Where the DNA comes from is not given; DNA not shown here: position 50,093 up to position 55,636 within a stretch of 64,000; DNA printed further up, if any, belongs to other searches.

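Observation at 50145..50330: Intact PEP-CTERM sorting signal stranded in the -1 frame immediately after the stop of the 1747-aa Fn3 protein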

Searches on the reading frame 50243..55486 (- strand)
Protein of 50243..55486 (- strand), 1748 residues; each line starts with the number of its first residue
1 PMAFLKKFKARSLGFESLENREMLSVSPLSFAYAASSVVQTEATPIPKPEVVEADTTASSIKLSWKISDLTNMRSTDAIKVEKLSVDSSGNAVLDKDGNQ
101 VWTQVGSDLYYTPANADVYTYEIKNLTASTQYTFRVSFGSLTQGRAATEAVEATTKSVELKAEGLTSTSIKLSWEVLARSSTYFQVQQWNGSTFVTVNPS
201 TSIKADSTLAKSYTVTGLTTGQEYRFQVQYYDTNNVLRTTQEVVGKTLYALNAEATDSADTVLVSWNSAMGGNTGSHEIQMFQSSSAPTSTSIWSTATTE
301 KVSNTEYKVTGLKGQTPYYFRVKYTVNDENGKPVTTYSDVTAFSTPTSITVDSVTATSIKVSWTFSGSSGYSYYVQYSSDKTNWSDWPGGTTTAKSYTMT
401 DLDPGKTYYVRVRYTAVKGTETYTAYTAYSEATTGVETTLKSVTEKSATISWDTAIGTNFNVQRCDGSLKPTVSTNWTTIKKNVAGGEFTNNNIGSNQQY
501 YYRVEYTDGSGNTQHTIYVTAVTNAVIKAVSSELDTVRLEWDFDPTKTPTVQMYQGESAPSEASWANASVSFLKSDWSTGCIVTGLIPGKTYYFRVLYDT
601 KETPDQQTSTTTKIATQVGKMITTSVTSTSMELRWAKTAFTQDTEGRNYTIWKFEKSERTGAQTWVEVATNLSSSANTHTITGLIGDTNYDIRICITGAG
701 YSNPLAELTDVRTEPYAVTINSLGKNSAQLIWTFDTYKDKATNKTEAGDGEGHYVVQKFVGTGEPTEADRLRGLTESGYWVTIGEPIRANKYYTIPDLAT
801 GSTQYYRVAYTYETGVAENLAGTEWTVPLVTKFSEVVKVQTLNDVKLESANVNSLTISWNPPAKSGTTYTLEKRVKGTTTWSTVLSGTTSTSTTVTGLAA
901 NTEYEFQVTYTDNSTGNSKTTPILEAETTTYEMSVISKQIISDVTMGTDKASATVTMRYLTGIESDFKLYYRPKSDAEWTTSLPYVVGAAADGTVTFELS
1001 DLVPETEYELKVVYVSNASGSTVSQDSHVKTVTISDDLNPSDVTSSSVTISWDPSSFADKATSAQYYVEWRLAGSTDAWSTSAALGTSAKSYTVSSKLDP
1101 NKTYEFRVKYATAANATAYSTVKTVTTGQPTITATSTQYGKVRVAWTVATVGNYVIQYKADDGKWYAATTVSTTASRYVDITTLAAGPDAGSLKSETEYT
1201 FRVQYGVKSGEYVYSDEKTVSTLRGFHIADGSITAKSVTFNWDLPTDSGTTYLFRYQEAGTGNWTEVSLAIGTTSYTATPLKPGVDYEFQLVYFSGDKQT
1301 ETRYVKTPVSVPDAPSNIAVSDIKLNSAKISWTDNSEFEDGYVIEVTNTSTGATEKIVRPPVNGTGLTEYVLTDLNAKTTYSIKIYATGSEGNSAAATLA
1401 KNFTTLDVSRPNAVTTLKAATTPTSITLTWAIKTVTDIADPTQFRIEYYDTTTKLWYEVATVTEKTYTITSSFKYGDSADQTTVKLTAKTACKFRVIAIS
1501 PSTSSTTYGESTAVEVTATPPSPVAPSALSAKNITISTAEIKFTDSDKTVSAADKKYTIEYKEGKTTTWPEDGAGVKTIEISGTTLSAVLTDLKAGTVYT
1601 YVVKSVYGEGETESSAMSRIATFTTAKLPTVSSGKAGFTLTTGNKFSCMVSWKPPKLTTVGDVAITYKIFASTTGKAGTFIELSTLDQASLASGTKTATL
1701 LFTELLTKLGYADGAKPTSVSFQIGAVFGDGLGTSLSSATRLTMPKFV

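Call 8: search_protein_families(library=ncbifam, proteins=[window:50243-55486:-], max_evalue=10)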
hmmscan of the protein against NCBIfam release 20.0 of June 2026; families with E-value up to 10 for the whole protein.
window:50243-55486:- (1748 aa): 0 families

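Call 9: search_protein_families(library=pfam, proteins=[window:50243-55486:-], max_evalue=10)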
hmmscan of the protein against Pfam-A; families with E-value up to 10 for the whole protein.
window:50243-55486:- (1748 aa): 10 families
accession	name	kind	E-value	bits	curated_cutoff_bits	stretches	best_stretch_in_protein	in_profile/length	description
PF00041.27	fn3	-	4.2e-87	286.9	25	14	1313-1394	1-75/84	Fibronectin type III domain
PF16656.11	Pur_ac_phosph_N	-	2.5e-26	92.5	30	13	532-609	10-86/93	Purple acid Phosphatase, N-terminal domain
PF25059.1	FN3_DSCAM-DSCAML_C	-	4e-20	72.4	39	7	966-1034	22-82/89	DSCAM/DSCAML C-terminal Fn3-like domain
PF21605.3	CRLF2-like_D2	-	1.4e-09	38.3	27.3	3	346-427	4-83/94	Cytokine receptor-like factor 2-like, D2 domain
PF25788.1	Ig_Rha78A_N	-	1.9e-08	34.9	27.4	5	1032-1128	4-102/105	Rha78A-like, N-terminal immunoglobulin domain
PF16655.11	PhoD_N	-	0.00089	20.2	30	2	574-608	54-88/90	PhoD-like phosphatase, N-terminal domain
PF25814.1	fn3_SORL1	-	0.0092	16.4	27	1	346-413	5-70/90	SORL1-like, fn3 domain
PF25300.1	Fn3_Dep-1_3rd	-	0.91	9.9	26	1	348-413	2-70/85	Dep-1 third Fn3-like domain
PF23008.3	FN3_Tor_3rd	-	2.5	8.6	30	1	1312-1400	1-87/92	Tyrosine-protein kinase receptor torso, third FN3 domain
PF10179.15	NDNF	-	4.6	7.8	27.3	1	885-919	83-117/127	Neuron-derived neurotrophic factor, first Fn(III) domain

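Call 10: find_encoding_contigs(protein=window:50243-55483:-, flank=10000, max_places=6)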
Protein window:50243-55483:- (1747 aa): no gene with exactly this product is on record in the collection.
